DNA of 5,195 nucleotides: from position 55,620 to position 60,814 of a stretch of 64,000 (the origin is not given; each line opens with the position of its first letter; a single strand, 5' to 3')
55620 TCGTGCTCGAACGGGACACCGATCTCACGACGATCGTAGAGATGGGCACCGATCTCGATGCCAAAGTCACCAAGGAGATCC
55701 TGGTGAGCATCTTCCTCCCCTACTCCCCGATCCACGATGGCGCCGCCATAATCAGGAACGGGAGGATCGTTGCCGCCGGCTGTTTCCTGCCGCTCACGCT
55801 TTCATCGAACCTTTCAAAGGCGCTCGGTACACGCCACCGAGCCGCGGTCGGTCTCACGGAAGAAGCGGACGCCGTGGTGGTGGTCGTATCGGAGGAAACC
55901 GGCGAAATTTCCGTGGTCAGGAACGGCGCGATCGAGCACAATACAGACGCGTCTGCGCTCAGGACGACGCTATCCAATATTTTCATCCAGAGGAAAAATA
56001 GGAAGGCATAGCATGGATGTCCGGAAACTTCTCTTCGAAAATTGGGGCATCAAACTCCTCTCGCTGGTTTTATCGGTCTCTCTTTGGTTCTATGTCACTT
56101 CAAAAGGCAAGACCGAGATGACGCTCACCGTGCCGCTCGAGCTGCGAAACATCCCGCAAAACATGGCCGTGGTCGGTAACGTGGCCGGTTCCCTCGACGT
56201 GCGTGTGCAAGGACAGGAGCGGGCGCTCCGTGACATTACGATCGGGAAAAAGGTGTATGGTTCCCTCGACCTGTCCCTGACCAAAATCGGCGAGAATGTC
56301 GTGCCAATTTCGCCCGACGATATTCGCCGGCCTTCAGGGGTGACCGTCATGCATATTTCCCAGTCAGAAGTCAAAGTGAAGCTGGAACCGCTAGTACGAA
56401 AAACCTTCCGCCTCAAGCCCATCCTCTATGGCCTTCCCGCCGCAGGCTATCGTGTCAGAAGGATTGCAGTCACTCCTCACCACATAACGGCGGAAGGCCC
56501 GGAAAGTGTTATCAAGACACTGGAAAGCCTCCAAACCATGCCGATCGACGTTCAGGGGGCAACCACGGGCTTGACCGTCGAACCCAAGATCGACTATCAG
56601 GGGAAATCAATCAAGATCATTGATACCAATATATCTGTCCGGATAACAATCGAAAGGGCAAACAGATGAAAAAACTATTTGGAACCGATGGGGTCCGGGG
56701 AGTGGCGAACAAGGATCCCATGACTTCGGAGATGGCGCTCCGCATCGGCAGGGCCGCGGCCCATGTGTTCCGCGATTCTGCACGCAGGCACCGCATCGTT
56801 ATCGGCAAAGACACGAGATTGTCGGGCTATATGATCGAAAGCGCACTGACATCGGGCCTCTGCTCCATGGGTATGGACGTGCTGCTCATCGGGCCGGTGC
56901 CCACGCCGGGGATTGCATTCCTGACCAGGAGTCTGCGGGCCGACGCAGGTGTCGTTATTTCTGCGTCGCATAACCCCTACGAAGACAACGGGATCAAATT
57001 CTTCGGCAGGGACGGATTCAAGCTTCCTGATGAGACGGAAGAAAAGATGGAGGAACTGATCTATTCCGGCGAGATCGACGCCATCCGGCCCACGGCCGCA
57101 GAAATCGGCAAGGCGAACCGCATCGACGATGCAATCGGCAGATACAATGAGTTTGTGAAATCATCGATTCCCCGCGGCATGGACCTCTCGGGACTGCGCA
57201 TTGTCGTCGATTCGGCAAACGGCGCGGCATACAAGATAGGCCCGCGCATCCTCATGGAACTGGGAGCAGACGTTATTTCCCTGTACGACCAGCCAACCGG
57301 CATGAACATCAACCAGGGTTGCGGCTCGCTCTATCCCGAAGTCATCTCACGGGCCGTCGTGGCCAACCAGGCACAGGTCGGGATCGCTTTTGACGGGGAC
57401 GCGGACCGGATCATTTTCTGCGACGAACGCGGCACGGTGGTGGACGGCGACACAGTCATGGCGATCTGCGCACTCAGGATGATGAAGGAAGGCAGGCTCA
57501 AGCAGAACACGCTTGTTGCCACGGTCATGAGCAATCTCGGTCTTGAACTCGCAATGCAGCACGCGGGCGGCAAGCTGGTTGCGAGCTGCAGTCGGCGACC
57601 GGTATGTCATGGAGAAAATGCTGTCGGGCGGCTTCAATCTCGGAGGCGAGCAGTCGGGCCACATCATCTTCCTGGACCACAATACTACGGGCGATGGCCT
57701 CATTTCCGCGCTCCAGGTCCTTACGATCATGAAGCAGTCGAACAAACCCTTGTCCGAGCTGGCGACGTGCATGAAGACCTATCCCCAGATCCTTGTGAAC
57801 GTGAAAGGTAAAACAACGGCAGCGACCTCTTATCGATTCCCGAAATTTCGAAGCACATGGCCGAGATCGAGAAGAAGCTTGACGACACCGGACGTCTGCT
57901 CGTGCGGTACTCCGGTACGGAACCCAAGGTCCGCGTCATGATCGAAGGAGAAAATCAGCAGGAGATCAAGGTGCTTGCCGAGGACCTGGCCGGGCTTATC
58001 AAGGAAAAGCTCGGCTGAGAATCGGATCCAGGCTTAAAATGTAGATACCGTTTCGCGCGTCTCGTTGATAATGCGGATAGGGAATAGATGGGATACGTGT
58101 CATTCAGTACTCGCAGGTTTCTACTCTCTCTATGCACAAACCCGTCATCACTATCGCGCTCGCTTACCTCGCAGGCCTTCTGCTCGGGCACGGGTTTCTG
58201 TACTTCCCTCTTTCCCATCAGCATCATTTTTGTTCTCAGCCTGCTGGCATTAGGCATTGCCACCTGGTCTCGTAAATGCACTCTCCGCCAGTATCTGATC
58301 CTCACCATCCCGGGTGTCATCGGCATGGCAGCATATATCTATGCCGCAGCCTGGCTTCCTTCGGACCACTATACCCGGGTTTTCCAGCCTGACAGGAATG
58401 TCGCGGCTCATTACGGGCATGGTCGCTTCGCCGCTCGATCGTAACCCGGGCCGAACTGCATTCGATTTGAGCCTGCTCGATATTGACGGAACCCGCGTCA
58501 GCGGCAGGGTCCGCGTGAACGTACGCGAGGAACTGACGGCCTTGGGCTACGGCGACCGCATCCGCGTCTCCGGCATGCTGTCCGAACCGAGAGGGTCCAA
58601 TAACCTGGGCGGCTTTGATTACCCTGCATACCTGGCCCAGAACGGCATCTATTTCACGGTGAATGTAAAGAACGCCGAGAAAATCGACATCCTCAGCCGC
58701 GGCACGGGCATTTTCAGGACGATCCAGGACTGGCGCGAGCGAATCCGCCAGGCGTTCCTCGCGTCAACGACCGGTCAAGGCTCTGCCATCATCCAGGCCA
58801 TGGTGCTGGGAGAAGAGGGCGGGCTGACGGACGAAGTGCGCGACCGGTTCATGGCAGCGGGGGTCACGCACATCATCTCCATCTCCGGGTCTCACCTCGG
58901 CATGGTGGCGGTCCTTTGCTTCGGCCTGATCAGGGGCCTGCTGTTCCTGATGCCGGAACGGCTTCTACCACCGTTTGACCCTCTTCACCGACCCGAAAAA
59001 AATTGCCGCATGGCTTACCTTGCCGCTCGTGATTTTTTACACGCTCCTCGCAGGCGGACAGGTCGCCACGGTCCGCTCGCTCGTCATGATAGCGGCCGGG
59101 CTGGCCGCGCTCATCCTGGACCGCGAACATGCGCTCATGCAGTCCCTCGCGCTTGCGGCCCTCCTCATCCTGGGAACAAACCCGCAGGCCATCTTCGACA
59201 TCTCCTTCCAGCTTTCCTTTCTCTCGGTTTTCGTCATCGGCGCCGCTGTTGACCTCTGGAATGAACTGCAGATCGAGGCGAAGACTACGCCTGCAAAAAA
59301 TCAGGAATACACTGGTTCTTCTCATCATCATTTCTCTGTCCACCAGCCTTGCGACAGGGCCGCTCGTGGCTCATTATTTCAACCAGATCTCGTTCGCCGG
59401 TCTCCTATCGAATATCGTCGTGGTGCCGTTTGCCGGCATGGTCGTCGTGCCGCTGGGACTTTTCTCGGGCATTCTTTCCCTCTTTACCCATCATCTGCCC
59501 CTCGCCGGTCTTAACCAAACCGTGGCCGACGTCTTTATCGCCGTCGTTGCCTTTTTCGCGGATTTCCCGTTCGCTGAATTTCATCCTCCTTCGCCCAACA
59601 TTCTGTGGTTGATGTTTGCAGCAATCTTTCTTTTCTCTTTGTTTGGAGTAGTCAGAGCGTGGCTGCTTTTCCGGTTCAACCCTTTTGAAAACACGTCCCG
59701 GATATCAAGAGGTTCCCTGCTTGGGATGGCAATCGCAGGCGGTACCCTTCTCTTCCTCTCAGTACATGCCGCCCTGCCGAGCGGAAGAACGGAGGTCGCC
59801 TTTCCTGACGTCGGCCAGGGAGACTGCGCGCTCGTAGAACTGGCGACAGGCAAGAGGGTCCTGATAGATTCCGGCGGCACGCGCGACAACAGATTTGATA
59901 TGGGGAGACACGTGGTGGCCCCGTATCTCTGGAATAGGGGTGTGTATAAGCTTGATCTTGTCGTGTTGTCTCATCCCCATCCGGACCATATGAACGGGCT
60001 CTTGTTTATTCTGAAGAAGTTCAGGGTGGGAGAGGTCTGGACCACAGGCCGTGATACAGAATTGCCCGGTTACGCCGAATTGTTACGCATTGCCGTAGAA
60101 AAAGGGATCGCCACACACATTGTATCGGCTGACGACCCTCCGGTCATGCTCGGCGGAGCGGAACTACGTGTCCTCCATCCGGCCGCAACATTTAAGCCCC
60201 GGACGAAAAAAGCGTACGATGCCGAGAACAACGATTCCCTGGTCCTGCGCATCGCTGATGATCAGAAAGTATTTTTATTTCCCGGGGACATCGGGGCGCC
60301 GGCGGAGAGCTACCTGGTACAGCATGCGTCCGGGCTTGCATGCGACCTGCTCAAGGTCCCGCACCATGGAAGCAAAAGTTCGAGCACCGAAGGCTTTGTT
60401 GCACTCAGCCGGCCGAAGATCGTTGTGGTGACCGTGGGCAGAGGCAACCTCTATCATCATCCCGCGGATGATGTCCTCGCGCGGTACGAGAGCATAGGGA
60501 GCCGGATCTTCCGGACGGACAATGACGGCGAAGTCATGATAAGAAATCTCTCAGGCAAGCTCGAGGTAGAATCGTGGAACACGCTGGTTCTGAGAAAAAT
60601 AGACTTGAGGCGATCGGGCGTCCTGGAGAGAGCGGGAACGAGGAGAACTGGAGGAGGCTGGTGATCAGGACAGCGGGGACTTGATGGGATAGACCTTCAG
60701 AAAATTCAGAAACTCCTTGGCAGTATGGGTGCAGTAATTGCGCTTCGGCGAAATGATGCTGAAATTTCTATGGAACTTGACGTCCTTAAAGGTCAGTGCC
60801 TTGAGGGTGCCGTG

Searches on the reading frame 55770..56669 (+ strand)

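Call 68: search_protein_families(library=pfam, proteins=[window:55770-56669:+], max_evalue=0.00001)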
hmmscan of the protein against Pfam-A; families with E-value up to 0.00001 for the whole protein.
window:55770-56669:+ (299 aa): 1 family
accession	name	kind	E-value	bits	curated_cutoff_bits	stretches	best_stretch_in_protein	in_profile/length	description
PF07949.17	YbbR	-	9e-13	48.8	22.3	1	216-292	5-81/81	YbbR-like protein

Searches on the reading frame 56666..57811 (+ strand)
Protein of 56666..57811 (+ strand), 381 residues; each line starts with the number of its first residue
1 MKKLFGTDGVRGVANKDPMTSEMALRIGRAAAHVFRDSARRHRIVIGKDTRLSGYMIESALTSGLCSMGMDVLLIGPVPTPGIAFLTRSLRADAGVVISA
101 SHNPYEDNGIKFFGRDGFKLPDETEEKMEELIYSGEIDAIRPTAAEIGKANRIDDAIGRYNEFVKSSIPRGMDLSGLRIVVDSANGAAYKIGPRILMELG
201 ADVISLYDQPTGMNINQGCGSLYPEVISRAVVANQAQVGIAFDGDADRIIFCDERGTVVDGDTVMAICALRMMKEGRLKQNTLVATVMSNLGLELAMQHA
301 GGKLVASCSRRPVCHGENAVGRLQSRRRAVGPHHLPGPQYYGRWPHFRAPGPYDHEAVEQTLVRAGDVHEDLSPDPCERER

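Call 68: search_protein_families(library=pfam, proteins=[window:56666-57811:+], max_evalue=0.00001)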
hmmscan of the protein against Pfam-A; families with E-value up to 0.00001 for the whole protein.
window:56666-57811:+ (381 aa): 3 families
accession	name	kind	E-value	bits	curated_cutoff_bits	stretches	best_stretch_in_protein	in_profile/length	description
PF02878.22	PGM_PMM_I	-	1.4e-46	158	22.5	1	3-133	2-132/138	Phosphoglucomutase/phosphomannomutase, alpha/beta/alpha domain I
PF02879.22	PGM_PMM_II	-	7.8e-15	55.7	29.3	1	160-256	3-103/103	Phosphoglucomutase/phosphomannomutase, alpha/beta/alpha domain II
PF02880.22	PGM_PMM_III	-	4.3e-08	33.7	20.7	1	260-306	1-48/115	Phosphoglucomutase/phosphomannomutase, alpha/beta/alpha domain III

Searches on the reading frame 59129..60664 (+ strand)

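Call 68: search_protein_families(library=pfam, proteins=[window:59129-60664:+], max_evalue=0.00001)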
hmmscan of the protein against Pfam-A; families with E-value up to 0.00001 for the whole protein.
window:59129-60664:+ (511 aa): 3 families
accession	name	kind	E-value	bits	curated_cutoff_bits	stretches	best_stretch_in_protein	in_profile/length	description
PF03772.21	Competence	-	1.6e-18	67.5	23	1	40-172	134-264/270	Competence protein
PF00753.33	Lactamase_B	-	1.7e-17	64.5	22.7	1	227-434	2-192/196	Metallo-beta-lactamase superfamily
PF12706.13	Lactamase_B_2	-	2.3e-09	37.6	27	1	243-393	2-148/200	Beta-lactamase superfamily domain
